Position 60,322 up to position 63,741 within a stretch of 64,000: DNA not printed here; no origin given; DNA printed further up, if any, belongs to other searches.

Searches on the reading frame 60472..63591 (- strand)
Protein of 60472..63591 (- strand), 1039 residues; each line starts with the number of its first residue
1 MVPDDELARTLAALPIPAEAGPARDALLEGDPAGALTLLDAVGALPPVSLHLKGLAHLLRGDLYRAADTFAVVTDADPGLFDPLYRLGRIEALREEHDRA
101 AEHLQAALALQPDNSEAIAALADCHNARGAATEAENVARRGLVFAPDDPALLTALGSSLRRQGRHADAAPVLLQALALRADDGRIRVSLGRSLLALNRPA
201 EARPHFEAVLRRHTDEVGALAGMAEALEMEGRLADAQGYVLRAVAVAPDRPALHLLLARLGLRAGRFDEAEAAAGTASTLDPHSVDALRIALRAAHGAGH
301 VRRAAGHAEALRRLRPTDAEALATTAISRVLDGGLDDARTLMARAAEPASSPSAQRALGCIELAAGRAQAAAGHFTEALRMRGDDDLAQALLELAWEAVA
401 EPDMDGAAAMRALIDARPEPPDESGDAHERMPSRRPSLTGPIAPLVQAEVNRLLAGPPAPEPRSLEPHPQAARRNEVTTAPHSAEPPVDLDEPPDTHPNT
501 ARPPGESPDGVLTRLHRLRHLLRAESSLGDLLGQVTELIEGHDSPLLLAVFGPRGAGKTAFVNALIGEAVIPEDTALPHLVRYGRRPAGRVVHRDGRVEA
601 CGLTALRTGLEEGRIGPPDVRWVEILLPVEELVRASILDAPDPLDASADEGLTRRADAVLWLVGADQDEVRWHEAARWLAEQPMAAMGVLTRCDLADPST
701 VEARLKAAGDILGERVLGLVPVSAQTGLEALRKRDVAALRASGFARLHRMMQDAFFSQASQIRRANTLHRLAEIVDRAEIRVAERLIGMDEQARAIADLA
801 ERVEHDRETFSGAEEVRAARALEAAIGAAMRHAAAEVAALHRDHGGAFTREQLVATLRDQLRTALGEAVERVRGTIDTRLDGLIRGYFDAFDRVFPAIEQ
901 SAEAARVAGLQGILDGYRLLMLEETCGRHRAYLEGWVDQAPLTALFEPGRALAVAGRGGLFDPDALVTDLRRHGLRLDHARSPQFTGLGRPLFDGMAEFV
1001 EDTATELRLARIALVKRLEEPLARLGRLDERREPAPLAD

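Call 10: search_protein_families(library=pfam, proteins=[window:60472-63591:-])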
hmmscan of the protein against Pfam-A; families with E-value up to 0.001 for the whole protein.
window:60472-63591:- (1039 aa): 14 families
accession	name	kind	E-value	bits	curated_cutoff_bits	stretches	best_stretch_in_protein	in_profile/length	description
PF07719.23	TPR_2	-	1.6e-18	65.7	27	0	84-114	4-34/34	Tetratricopeptide repeat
PF13432.12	TPR_16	-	2.4e-18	66.7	32.7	3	154-213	2-61/65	Tetratricopeptide repeat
PF14559.12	TPR_19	-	4.4e-18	65.8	25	3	193-260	1-68/68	Tetratricopeptide repeat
PF13431.12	TPR_17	-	6.5e-13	48.3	24.4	0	104-135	2-33/34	Tetratricopeptide repeat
PF00515.34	TPR_1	-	1.6e-10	40.8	27.8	0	84-114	4-34/34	Tetratricopeptide repeat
PF13428.12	TPR_14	-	2.2e-10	40.6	23.5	0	219-260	3-44/44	Tetratricopeptide repeat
PF13424.12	TPR_12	-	4.5e-08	33.6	30.1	1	151-212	5-74/77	Tetratricopeptide repeat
PF13181.12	TPR_8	-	8.8e-08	32.2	25.7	0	84-114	4-34/34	Tetratricopeptide repeat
PF12895.13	ANAPC3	-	2.3e-07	31.4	27.2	0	131-207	5-80/82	Anaphase-promoting complex, cyclosome, subunit 3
PF25060.1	ARM_TT21_2nd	-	1.1e-06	28.8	27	0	65-118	206-259/270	Tetratricopeptide repeat protein 21 second ARM domain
PF13429.12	TPR_15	-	2.2e-06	27.8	26.2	1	120-238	151-269/280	Tetratricopeptide repeat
PF13414.12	TPR_11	-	1.5e-05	25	26.8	0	88-122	1-35/42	TPR repeat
PF23914.1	TPR_CcmH_CycH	-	5.7e-05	23.4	42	0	251-340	50-142/158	Cytochrome c-type biogenesis protein H TPR domain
PF25064.1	ARM_TT21_5th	-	0.00015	22.5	27.8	0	94-138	14-58/117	TT21 fifth ARM repeats domain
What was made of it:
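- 60472..63591 (-): Gene for a 1039-aa TPR protein, the constant upstream syntenic partner of the sRNA gene. Pfam TPR families (call 10).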

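Call 20: find_encoding_contigs(protein=window:60472-63591:-, flank=10000, max_places=6)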
Protein window:60472-63591:- (1039 aa): no gene with exactly this product is on record in the collection.

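Call 21: find_homologous_proteins(query=window:60472-63591:-, max_evalue=1e-20)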
Query window:60472-63591:- (1039 aa): 17 proteins with E <= 1e-20 among 8000 candidates.
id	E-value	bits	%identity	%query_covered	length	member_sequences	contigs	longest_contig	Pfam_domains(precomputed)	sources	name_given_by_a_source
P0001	0.0e+0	2218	100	100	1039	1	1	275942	PF13431.13,PF25060.1,PF13414.13,PF13428.13,PF14559.13,PF00515.35,PF12895.14,PF13424.13,PF13432.13,PF13429.13,PF13181.13,PF07719.24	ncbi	-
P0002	0.0e+0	1832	84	100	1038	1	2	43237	PF13431.13,PF23914.2,PF25060.1,PF13428.13,PF25064.2,PF14559.13,PF00515.35,PF12895.14,PF13424.13,PF13432.13,PF13429.13,PF13181.13,PF07719.24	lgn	-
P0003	0.0e+0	1656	79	99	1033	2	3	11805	PF13431.13,PF23914.2,PF25062.2,PF13414.13,PF13428.13,PF14559.13,PF00515.35,PF12895.14,PF13424.13,PF13432.13,PF13429.13,PF13181.13,PF07719.24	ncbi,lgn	-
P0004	0.0e+0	1542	75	99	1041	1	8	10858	PF13431.13,PF23914.2,PF13176.13,PF13428.13,PF14559.13,PF00515.35,PF12895.14,PF13424.13,PF13432.13,PF13429.13,PF13181.13,PF07719.24,PF13174.13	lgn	-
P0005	0.0e+0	1337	68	99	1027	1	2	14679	PF14559.13,PF13431.13,PF25062.2,PF13414.13,PF00515.35,PF12895.14,PF13424.13,PF13432.13,PF13428.13,PF13181.13,PF07719.24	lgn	-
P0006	0.0e+0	1330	67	99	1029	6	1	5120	PF13431.13,PF25060.1,PF25062.2,PF13414.13,PF13176.13,PF13428.13,PF13374.13,PF14559.13,PF00515.35,PF12895.14,PF13424.13,PF13432.13,PF13181.13,PF07719.24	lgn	-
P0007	0.0e+0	1323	66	99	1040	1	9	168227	PF14559.13,PF13431.13,PF25060.1,PF25062.2,PF00515.35,PF12895.14,PF13424.13,PF13176.13,PF13432.13,PF13181.13,PF07719.24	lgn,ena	-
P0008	0.0e+0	1314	66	99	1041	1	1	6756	PF13431.13,PF25060.1,PF25062.2,PF13176.13,PF13428.13,PF13374.13,PF14559.13,PF00515.35,PF12895.14,PF13424.13,PF13432.13,PF13181.13,PF07719.24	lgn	-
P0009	0.0e+0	1252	64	99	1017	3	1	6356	PF13431.13,PF25062.2,PF13414.13,PF13176.13,PF13428.13,PF14559.13,PF00515.35,PF12895.14,PF13424.13,PF13432.13,PF13181.13,PF07719.24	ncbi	-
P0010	4.0e-265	901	52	96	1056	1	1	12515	PF14559.13,PF13431.13,PF25062.2,PF12895.14,PF13424.13,PF13432.13,PF13428.13,PF07719.24,PF13174.13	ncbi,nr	ncbi:MAG: tetratricopeptide repeat protein [Myxococcales bacterium]|nr:tetratricopeptide repeat prot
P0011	1.9e-218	747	46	94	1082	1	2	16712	PF13431.13,PF23914.2,PF13176.13,PF13428.13,PF25064.2,PF14559.13,PF00515.35,PF12895.14,PF13424.13,PF13432.13,PF13429.13,PF13181.13,PF07719.24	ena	-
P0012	7.0e-214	731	45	96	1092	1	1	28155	PF13431.13,PF23914.2,PF13414.13,PF00350.30,PF13176.13,PF13428.13,PF14559.13,PF00515.35,PF12895.14,PF13424.13,PF13432.13,PF13181.13,PF07719.24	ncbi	-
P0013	4.1e-211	722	45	98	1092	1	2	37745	PF13431.13,PF23914.2,PF13414.13,PF13428.13,PF25064.2,PF14559.13,PF00515.35,PF12895.14,PF13424.13,PF13432.13,PF13181.13,PF07719.24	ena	-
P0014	8.7e-177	609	41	92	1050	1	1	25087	PF14559.13,PF13431.13,PF23914.2,PF00515.35,PF12895.14,PF13424.13,PF13176.13,PF13432.13,PF13428.13,PF13181.13,PF07719.24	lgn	-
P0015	1.1e-114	403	37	94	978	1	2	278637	PF14559.13,PF13431.13,PF23914.2,PF00515.35,PF12895.14,PF13424.13,PF13176.13,PF13432.13,PF13428.13,PF13181.13,PF07719.24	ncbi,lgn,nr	ncbi:MAG: tetratricopeptide repeat protein [Myxococcales bacterium]|nr:tetratricopeptide repeat prot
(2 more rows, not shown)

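Call 22: find_encoding_contigs(protein=P0002, flank=4000, max_places=2)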
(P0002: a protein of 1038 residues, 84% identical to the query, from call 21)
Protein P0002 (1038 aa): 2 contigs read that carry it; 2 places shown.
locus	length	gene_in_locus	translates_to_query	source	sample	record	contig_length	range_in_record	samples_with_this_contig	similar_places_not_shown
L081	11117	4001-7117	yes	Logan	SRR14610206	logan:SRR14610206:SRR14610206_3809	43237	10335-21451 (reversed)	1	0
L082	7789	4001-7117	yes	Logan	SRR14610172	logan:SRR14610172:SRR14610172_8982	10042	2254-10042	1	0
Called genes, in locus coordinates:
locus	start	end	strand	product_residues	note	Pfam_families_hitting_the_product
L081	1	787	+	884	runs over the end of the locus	PF00069:Pkinase, PF03109:ABC1 (faint), PF07714:PK_Tyr_Ser-Thr, PF00496:SBP_bac_5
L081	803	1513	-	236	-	-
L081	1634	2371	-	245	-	PF07264:EI24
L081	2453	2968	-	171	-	PF13560:HTH_31, PF01381:HTH_3, PF12844:HTH_19 (weak)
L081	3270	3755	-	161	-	PF02559:CarD_TRCF_RID, PF21095:CarD_C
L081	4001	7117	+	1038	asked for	PF12895:ANAPC3 (faint), PF13428:TPR_14 (faint), PF14559:TPR_19 (weak), PF13429:TPR_15 (weak), PF13424:TPR_12 (weak), PF14559:TPR_19 (weak), PF13432:TPR_16, PF14559:TPR_19, +7 more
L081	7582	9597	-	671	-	PF03553:Na_H_antiporter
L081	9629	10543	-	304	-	PF02424:ApbE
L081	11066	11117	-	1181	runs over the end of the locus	PF13191:AAA_16, PF13424:TPR_12 (faint)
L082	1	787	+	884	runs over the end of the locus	PF00069:Pkinase, PF03109:ABC1 (faint), PF07714:PK_Tyr_Ser-Thr, PF00496:SBP_bac_5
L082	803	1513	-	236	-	-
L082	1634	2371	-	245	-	PF07264:EI24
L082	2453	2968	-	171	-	PF13560:HTH_31, PF01381:HTH_3, PF12844:HTH_19 (weak)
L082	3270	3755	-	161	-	PF02559:CarD_TRCF_RID, PF21095:CarD_C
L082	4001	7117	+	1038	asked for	PF12895:ANAPC3 (faint), PF13428:TPR_14 (faint), PF14559:TPR_19 (weak), PF13429:TPR_15 (weak), PF13424:TPR_12 (weak), PF14559:TPR_19 (weak), PF13432:TPR_16, PF14559:TPR_19, +7 more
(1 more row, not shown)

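Call 23: find_encoding_contigs(protein=P0003, flank=4000, max_places=2)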
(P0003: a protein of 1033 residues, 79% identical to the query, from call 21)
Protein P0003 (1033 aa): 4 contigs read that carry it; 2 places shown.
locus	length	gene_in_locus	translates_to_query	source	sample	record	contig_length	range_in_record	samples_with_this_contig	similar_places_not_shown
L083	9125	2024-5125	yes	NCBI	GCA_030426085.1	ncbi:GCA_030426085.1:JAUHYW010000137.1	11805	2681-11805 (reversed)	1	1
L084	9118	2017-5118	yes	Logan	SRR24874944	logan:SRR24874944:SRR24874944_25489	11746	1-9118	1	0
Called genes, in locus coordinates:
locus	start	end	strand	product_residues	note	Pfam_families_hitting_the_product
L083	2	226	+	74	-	?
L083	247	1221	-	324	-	PF08240:ADH_N, PF00107:ADH_zinc_N, PF13602:ADH_zinc_N_2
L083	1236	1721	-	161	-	PF02559:CarD_TRCF_RID, PF21095:CarD_C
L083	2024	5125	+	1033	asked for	PF12895:ANAPC3 (faint), PF13428:TPR_14 (faint), PF00515:TPR_1 (faint), PF13429:TPR_15, PF14559:TPR_19, PF13424:TPR_12 (weak), PF14559:TPR_19, PF13432:TPR_16, +6 more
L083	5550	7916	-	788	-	PF13428:TPR_14 (faint), PF13432:TPR_16 (faint), PF07719:TPR_2 (faint), PF09976:TPR_21 (faint), PF13174:TPR_6 (faint), PF14559:TPR_19 (faint), PF01464:SLT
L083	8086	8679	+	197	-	PF04542:Sigma70_r2, PF08281:Sigma70_r4_2, PF04545:Sigma70_r4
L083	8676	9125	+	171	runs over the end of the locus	-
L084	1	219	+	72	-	?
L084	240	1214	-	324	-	PF08240:ADH_N, PF00107:ADH_zinc_N, PF13602:ADH_zinc_N_2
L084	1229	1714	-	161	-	PF02559:CarD_TRCF_RID, PF21095:CarD_C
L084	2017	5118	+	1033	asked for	PF12895:ANAPC3 (faint), PF13428:TPR_14 (faint), PF00515:TPR_1 (faint), PF13429:TPR_15, PF14559:TPR_19, PF13424:TPR_12 (weak), PF14559:TPR_19, PF13432:TPR_16, +6 more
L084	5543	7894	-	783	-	PF13428:TPR_14 (faint), PF13432:TPR_16 (faint), PF07719:TPR_2 (faint), PF09976:TPR_21 (faint), PF13174:TPR_6 (faint), PF14559:TPR_19 (faint), PF01464:SLT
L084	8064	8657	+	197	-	PF04542:Sigma70_r2, PF08281:Sigma70_r4_2, PF04545:Sigma70_r4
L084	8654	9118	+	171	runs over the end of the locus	-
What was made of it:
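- Tried and rejected: The same MAG carries the RNA next to its TPR gene instead (L083, call 23).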

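Call 24: find_encoding_contigs(protein=P0004, flank=4000, max_places=2)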
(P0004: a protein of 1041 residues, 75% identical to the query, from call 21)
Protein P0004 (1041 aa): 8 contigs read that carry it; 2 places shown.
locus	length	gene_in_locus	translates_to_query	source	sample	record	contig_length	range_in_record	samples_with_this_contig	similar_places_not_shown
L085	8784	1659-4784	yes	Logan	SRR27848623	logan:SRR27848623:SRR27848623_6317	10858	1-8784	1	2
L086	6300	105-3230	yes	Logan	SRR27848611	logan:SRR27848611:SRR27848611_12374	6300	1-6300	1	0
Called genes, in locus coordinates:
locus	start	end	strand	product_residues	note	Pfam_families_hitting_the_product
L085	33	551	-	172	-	PF12844:HTH_19 (weak), PF13560:HTH_31, PF01381:HTH_3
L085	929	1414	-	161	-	PF02559:CarD_TRCF_RID, PF21095:CarD_C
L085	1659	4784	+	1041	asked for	PF12895:ANAPC3 (faint), PF13428:TPR_14 (faint), PF13429:TPR_15, PF14559:TPR_19, PF13424:TPR_12 (weak), PF14559:TPR_19 (weak), PF13432:TPR_16, PF14559:TPR_19, +7 more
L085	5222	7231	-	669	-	PF03553:Na_H_antiporter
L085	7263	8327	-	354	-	PF02424:ApbE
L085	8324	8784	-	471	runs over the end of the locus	PF13509:S1_2 (faint), PF21710:Spt6_S1 (faint), PF00575:S1, PF23459:S1_RRP5 (weak), PF00575:S1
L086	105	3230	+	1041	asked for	PF12895:ANAPC3 (faint), PF13428:TPR_14 (faint), PF13429:TPR_15, PF14559:TPR_19, PF13424:TPR_12 (weak), PF14559:TPR_19 (weak), PF13432:TPR_16, PF14559:TPR_19, +7 more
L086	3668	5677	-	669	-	PF03553:Na_H_antiporter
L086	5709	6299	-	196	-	?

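Call 27: find_encoding_contigs(protein=P0005, flank=3000, max_places=1)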
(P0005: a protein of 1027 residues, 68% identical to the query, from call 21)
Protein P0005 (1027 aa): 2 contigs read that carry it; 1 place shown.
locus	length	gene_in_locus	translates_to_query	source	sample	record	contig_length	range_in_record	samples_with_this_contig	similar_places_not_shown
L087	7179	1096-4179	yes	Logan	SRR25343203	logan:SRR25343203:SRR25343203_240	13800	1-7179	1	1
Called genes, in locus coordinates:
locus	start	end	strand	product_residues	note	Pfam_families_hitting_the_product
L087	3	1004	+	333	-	?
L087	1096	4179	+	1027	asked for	PF07719:TPR_2 (faint), PF12895:ANAPC3 (faint), PF00515:TPR_1 (faint), PF14559:TPR_19 (weak), PF13424:TPR_12, PF13428:TPR_14 (weak), PF13432:TPR_16, PF14559:TPR_19, +4 more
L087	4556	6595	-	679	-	PF03553:Na_H_antiporter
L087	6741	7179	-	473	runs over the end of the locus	PF00575:S1 (weak), PF21710:Spt6_S1 (faint), PF00575:S1, PF23459:S1_RRP5 (weak), PF00575:S1, PF23459:S1_RRP5 (weak)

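Call 28: find_encoding_contigs(protein=P0007, flank=3000, max_places=1)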
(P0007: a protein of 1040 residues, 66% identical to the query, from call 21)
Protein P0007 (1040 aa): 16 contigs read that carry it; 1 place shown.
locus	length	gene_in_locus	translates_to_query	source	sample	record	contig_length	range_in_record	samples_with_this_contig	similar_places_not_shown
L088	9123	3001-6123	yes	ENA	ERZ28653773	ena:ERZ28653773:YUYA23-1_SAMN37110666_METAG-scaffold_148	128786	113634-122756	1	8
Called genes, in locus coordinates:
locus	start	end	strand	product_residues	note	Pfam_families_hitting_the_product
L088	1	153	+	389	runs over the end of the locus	PF00696:AA_kinase, PF01472:PUA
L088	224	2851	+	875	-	PF11617:Cu-binding_MopE (faint)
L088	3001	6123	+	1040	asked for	PF13424:TPR_12 (faint), PF00515:TPR_1 (faint), PF07719:TPR_2 (faint), PF12895:ANAPC3 (faint), PF13176:TPR_7 (faint), PF14559:TPR_19 (weak), PF13432:TPR_16, PF14559:TPR_19 (weak), +4 more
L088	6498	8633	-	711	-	PF03553:Na_H_antiporter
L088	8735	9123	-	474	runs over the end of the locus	PF00575:S1 (weak), PF13509:S1_2 (faint), PF21710:Spt6_S1 (faint), PF00575:S1, PF23459:S1_RRP5 (weak), PF00575:S1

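Call 29: find_encoding_contigs(protein=P0010, flank=3000, max_places=1)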
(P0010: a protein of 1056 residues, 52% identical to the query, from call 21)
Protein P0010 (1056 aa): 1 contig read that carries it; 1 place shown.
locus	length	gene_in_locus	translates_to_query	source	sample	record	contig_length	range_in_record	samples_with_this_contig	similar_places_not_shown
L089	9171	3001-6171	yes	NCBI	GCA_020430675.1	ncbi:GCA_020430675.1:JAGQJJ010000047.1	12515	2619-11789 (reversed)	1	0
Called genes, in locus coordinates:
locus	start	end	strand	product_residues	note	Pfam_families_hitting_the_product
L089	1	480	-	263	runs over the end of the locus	-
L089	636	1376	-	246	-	PF07264:EI24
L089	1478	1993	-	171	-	PF13560:HTH_31, PF01381:HTH_3, PF12844:HTH_19 (weak)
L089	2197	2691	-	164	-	PF02559:CarD_TRCF_RID, PF21095:CarD_C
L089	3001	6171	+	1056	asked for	PF12895:ANAPC3 (faint), PF13174:TPR_6 (faint), PF13428:TPR_14 (faint), PF13431:TPR_17 (faint), PF07719:TPR_2 (faint), PF13424:TPR_12 (faint), PF14559:TPR_19 (weak), PF13432:TPR_16 (weak), +1 more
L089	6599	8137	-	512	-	PF23914:TPR_CcmH_CycH (faint)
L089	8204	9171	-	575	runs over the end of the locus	PF00246:Peptidase_M14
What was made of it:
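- On Riboswitch or cis-regulatory leader: The downstream neighbour varies (calls 23, 29).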

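Call 30: find_encoding_contigs(protein=P0011, flank=3000, max_places=1)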
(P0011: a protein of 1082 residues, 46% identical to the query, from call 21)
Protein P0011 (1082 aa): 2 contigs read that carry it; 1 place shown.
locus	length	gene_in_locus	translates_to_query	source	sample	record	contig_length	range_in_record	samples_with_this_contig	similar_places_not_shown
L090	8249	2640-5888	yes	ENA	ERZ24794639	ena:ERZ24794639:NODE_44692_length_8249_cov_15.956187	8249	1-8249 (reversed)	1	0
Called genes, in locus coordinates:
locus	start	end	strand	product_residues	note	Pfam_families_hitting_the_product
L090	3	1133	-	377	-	?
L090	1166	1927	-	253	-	-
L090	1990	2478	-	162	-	PF02559:CarD_TRCF_RID, PF21095:CarD_C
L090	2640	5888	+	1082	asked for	PF00515:TPR_1 (faint), PF07719:TPR_2 (faint), PF12895:ANAPC3 (weak), PF13429:TPR_15 (weak), PF14559:TPR_19, PF13424:TPR_12 (weak), PF13432:TPR_16 (weak), PF14559:TPR_19, +6 more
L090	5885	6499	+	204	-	-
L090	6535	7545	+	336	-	-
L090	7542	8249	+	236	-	?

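Call 40: find_encoding_contigs(protein=P0012, flank=6000, max_places=1)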
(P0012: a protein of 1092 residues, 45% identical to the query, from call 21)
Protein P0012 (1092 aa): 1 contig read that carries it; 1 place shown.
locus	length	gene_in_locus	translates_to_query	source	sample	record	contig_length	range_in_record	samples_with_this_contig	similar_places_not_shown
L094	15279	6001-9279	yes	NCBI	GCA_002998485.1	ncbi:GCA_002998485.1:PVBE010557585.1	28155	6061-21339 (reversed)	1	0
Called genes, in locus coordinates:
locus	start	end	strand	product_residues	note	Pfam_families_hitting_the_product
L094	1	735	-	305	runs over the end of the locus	-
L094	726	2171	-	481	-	PF08308:PEGA (faint), PF13505:OMP_b-brl (faint)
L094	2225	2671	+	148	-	-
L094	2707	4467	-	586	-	-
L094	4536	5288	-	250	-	-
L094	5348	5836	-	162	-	PF02559:CarD_TRCF_RID, PF21095:CarD_C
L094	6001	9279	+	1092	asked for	PF00515:TPR_1 (faint), PF07719:TPR_2 (faint), PF13432:TPR_16 (weak), PF13428:TPR_14 (weak), PF14559:TPR_19, PF13432:TPR_16 (weak), PF14559:TPR_19, PF00350:Dynamin_N (weak), +7 more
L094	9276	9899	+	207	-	-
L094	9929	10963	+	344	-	-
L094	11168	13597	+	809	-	PF00515:TPR_1 (faint), PF07719:TPR_2 (faint), PF13176:TPR_7 (faint), PF13181:TPR_8 (faint), PF17874:TPR_MalT (faint), PF13424:TPR_12 (weak), PF12770:CHAT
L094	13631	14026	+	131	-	-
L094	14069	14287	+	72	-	-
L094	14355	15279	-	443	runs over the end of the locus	PF03631:Virul_fac_BrkB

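Call 41: find_encoding_contigs(protein=P0014, flank=6000, max_places=1)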
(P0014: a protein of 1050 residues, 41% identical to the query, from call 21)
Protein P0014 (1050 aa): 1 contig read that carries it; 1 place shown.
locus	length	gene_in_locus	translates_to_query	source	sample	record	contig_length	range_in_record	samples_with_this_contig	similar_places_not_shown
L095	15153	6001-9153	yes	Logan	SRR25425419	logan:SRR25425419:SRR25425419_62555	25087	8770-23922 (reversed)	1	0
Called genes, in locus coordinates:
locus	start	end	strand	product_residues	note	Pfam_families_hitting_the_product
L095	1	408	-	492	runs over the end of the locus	PF08308:PEGA, PF13620:CarboxypepD_reg (faint), PF08308:PEGA (weak)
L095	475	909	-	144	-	-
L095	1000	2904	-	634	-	-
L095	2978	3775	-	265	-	-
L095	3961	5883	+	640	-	PF00270:DEAD (weak), PF13307:Helicase_C_2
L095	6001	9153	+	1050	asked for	PF12895:ANAPC3 (faint), PF13428:TPR_14 (faint), PF00515:TPR_1 (faint), PF07719:TPR_2 (faint), PF13176:TPR_7 (faint), PF14559:TPR_19 (weak), PF13432:TPR_16 (weak), PF14559:TPR_19 (weak), +4 more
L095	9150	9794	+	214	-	-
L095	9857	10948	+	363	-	-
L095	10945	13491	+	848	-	PF07719:TPR_2 (faint), PF14559:TPR_19 (faint), PF25064:ARM_TT21_5th (faint), PF13424:TPR_12 (weak), PF12770:CHAT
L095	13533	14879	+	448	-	PF03631:Virul_fac_BrkB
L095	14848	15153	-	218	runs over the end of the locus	-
